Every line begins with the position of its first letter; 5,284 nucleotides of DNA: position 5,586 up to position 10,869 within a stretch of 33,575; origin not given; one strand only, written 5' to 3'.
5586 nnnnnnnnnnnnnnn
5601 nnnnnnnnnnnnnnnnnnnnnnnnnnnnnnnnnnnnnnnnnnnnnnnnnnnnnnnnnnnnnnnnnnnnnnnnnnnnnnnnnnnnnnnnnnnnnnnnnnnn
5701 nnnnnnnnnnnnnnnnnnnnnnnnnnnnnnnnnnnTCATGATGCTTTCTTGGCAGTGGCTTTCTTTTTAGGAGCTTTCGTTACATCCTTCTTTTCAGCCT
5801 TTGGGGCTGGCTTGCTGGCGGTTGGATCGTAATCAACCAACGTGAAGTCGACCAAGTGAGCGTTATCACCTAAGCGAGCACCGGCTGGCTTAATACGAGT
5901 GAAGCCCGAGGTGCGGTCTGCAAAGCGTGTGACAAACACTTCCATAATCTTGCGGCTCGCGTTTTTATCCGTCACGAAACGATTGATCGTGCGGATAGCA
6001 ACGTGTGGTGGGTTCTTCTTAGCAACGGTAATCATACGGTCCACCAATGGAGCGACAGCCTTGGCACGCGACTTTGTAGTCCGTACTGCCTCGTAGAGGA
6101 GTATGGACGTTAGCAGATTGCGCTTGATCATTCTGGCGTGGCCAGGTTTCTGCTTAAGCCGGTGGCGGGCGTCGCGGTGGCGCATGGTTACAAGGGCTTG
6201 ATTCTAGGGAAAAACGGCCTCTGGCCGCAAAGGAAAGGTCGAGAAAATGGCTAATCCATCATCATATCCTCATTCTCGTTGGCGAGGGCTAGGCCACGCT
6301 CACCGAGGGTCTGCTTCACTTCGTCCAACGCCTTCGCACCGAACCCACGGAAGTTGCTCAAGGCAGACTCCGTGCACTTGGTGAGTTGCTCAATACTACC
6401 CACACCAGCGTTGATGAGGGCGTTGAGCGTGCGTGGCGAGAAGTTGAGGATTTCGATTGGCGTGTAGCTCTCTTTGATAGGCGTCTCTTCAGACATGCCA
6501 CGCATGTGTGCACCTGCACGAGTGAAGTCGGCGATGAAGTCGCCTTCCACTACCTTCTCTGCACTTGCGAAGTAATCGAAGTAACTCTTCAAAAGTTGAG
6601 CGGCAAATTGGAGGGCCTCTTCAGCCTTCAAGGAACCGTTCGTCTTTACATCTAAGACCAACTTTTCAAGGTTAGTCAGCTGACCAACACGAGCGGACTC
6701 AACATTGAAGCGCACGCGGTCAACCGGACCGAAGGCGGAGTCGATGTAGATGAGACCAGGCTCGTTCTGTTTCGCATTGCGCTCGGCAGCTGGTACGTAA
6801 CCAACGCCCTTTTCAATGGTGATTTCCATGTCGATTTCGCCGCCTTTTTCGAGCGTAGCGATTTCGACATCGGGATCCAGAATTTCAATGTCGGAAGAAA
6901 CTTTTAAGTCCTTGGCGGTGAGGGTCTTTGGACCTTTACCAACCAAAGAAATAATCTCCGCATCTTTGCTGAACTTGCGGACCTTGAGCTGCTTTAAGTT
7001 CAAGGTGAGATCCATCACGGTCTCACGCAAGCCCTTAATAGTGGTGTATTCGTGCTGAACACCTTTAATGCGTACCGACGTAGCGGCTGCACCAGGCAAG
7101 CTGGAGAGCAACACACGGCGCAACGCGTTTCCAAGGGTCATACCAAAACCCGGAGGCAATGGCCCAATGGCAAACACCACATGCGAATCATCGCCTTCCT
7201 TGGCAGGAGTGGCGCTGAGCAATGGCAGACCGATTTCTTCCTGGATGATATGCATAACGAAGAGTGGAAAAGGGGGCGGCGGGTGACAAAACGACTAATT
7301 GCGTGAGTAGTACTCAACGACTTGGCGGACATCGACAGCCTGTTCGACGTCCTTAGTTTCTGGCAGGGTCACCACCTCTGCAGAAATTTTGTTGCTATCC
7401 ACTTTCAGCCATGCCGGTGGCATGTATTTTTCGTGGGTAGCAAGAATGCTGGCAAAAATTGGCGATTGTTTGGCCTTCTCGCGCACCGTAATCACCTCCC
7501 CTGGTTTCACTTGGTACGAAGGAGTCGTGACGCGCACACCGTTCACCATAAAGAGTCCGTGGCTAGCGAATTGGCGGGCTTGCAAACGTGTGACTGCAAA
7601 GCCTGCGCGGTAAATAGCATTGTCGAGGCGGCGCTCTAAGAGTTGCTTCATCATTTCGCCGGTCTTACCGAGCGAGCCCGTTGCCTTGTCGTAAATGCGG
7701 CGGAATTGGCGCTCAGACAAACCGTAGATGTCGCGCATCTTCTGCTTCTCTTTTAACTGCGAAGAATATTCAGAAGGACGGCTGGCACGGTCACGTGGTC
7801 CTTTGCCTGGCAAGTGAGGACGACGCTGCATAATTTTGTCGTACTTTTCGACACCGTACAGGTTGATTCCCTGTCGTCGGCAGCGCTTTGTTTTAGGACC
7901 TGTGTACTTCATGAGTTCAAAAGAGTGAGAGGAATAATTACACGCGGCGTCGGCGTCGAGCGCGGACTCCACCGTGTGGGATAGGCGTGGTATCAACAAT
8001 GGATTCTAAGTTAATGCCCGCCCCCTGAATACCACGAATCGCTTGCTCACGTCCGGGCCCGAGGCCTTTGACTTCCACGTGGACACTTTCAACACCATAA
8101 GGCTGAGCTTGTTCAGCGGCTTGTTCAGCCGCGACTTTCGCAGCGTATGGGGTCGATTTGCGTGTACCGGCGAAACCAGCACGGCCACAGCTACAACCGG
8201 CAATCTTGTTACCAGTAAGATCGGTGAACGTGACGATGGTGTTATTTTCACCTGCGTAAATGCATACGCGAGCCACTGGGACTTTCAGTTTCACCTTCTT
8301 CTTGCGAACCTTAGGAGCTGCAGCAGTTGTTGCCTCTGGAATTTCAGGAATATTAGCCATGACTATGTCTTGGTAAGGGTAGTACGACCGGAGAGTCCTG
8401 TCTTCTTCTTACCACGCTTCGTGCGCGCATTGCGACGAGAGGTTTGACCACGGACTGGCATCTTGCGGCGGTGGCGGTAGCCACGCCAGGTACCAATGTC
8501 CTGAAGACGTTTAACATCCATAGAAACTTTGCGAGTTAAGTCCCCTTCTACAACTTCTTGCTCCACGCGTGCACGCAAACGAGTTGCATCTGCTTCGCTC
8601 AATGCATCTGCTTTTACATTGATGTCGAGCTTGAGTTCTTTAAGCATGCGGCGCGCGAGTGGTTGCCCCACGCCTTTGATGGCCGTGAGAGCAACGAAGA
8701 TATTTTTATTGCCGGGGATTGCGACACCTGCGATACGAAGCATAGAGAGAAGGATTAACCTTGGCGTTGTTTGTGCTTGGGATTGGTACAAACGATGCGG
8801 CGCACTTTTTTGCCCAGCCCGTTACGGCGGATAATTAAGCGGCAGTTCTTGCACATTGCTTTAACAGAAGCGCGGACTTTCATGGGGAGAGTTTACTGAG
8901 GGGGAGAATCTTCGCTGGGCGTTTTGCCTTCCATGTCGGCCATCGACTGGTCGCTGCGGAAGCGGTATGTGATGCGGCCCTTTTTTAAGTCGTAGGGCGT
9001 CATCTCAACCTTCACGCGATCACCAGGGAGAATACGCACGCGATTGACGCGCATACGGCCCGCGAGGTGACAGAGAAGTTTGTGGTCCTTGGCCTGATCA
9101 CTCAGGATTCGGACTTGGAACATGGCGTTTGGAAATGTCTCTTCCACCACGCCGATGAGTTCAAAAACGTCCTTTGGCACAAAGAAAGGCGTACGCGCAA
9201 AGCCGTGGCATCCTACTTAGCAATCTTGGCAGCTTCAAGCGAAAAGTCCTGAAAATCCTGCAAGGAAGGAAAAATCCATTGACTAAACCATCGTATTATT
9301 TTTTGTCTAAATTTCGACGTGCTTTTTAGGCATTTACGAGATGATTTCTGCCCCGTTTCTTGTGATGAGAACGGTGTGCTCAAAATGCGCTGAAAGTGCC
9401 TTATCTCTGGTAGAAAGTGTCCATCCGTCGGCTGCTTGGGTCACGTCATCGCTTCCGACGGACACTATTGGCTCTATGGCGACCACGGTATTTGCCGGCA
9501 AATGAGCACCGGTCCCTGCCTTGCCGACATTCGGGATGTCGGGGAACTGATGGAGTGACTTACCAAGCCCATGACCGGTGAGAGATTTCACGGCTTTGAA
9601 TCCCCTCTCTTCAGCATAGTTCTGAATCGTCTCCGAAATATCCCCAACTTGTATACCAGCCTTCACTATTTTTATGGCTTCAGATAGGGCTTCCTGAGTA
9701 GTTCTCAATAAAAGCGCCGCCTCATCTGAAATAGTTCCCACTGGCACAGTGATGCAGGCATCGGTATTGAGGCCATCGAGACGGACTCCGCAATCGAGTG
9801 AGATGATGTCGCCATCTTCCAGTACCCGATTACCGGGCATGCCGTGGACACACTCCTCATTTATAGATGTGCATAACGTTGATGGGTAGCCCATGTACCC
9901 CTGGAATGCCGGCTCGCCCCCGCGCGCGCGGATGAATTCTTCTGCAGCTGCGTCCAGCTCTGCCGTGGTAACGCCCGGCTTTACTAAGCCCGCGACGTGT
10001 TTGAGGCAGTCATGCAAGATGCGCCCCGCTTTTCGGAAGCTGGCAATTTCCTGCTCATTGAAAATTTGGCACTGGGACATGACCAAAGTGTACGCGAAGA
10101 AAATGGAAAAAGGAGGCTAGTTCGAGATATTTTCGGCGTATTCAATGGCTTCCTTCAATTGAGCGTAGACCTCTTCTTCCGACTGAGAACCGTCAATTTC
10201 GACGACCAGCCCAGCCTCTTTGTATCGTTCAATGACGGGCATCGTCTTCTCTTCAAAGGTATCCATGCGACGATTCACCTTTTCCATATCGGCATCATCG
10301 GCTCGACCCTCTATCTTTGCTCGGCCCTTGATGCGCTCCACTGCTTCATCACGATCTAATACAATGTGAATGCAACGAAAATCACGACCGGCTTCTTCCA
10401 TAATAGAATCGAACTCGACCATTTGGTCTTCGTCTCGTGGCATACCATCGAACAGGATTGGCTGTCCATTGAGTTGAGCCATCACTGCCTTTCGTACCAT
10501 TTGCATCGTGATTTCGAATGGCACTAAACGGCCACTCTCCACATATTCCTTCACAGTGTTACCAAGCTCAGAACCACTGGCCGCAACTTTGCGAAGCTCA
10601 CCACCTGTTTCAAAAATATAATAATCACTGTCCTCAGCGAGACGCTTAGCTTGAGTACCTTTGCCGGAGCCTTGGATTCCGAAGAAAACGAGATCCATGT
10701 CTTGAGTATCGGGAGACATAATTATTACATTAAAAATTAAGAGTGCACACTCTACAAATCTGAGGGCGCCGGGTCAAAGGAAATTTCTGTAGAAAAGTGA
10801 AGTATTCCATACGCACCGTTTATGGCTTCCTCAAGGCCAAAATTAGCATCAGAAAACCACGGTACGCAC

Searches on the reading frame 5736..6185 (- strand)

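Call 19: search_protein_families(library=pfam, proteins=[window:5736-6185:-], max_evalue=0.001)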
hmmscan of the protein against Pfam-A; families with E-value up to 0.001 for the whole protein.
window:5736-6185:- (149 aa): 1 family
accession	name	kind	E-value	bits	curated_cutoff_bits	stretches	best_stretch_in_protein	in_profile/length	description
PF01196.24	Ribosomal_L17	-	1.9e-20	74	27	1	22-112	3-92/97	Ribosomal protein L17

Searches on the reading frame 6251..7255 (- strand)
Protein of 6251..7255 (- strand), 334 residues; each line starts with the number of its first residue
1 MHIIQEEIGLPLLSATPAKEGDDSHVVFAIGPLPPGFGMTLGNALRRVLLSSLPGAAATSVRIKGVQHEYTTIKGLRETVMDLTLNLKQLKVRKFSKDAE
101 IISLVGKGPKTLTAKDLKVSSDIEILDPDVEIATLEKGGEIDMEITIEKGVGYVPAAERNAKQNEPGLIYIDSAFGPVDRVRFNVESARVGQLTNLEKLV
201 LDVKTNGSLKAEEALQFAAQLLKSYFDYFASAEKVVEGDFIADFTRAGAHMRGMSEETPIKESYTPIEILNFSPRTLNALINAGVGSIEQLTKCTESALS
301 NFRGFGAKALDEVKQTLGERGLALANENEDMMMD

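Call 19: search_protein_families(library=pfam, proteins=[window:6251-7255:-], max_evalue=0.001)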
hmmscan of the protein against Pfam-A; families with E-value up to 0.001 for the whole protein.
window:6251-7255:- (334 aa): 3 families
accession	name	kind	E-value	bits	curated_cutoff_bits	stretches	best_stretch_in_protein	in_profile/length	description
PF01000.31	RNA_pol_A_bac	-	7.5e-32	110.5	33.9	1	61-175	1-118/119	RNA polymerase Rpb3/RpoA insert domain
PF01193.29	RNA_pol_L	-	2.4e-19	69.3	24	1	33-225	3-73/74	RNA polymerase Rpb3/Rpb11 dimerisation domain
PF03118.21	RNA_pol_A_CTD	-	2.8e-14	53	23.8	1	261-318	9-66/67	Bacterial RNA polymerase, alpha chain C terminal domain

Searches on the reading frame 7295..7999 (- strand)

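Call 19: search_protein_families(library=pfam, proteins=[window:7295-7999:-], max_evalue=0.001)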
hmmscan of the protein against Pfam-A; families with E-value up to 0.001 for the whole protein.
window:7295-7999:- (234 aa): 2 families
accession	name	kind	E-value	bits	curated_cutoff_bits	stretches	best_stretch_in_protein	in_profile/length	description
PF00163.24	Ribosomal_S4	-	2.6e-20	73.3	23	1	31-122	1-95/95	Ribosomal protein S4/S9 N-terminal domain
PF01479.30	S4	-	9.6e-18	64.1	22.8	1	123-170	1-48/48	S4 domain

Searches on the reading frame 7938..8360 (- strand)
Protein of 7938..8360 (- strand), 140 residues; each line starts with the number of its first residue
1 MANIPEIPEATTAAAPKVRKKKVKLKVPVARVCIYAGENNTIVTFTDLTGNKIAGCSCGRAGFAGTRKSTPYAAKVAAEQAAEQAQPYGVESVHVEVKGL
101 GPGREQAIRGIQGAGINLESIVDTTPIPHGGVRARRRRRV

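Call 103: search_protein_families(library=pfam, proteins=[window:7938-8360:-], max_evalue=0.01)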
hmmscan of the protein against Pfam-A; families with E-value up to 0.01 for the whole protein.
window:7938-8360:- (140 aa): 1 family
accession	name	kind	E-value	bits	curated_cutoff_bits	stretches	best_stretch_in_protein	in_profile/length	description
PF00411.24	Ribosomal_S11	-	1.2e-34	119.5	25.1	1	33-139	4-110/110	Ribosomal protein S11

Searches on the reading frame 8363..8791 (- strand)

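Call 103: search_protein_families(library=pfam, proteins=[window:8363-8791:-], max_evalue=0.01)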
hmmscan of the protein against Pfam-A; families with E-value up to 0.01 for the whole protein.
window:8363-8791:- (142 aa): 2 families
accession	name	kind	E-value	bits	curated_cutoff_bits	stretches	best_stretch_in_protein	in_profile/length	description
PF00416.27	Ribosomal_S13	-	1.1e-23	84.5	31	1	19-124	1-128/128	Ribosomal protein S13/S18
PF14579.12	HHH_6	-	0.0062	17.1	25.6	0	21-77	19-71/90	Helix-hairpin-helix motif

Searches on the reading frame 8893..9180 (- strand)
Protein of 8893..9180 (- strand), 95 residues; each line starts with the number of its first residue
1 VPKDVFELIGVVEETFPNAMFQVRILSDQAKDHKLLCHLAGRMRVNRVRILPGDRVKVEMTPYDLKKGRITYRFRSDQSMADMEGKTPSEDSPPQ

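Call 103: search_protein_families(library=pfam, proteins=[window:8893-9180:-], max_evalue=0.01)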
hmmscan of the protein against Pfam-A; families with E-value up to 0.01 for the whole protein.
window:8893-9180:- (95 aa): 1 family
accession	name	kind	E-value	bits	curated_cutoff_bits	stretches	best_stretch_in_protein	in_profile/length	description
PF01176.25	eIF-1a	-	2.2e-22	78.9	30.2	1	7-73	2-64/64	Translation initiation factor 1A / IF-1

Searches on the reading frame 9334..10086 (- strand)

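Call 103: search_protein_families(library=pfam, proteins=[window:9334-10086:-], max_evalue=0.01)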
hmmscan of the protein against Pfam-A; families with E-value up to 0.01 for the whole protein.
window:9334-10086:- (250 aa): 1 family
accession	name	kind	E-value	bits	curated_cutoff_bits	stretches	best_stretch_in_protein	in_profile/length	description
PF00557.29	Peptidase_M24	-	2.7e-47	161.7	23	1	16-242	2-207/208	Metallopeptidase family M24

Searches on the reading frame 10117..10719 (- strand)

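Call 103: search_protein_families(library=pfam, proteins=[window:10117-10719:-], max_evalue=0.01)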
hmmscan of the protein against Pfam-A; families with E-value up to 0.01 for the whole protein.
window:10117-10719:- (200 aa): 6 families
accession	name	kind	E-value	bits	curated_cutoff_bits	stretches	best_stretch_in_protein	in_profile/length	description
PF00406.28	ADK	-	1.2e-30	107.1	26.8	1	13-170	2-150/151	Adenylate kinase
PF13207.12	AAA_17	-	8.7e-17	62.1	27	1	13-143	1-131/136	AAA domain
PF13671.12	AAA_33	-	1.8e-12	48.2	27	1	11-157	3-142/143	AAA domain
PF13238.12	AAA_18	-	5.9e-06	27.2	29.4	1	13-141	4-119/128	AAA domain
PF02223.23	Thymidylate_kin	-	0.004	17.3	27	0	14-61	3-47/185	Thymidylate kinase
PF06414.18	Zeta_toxin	-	0.004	17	22.3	0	14-140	23-153/199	Zeta toxin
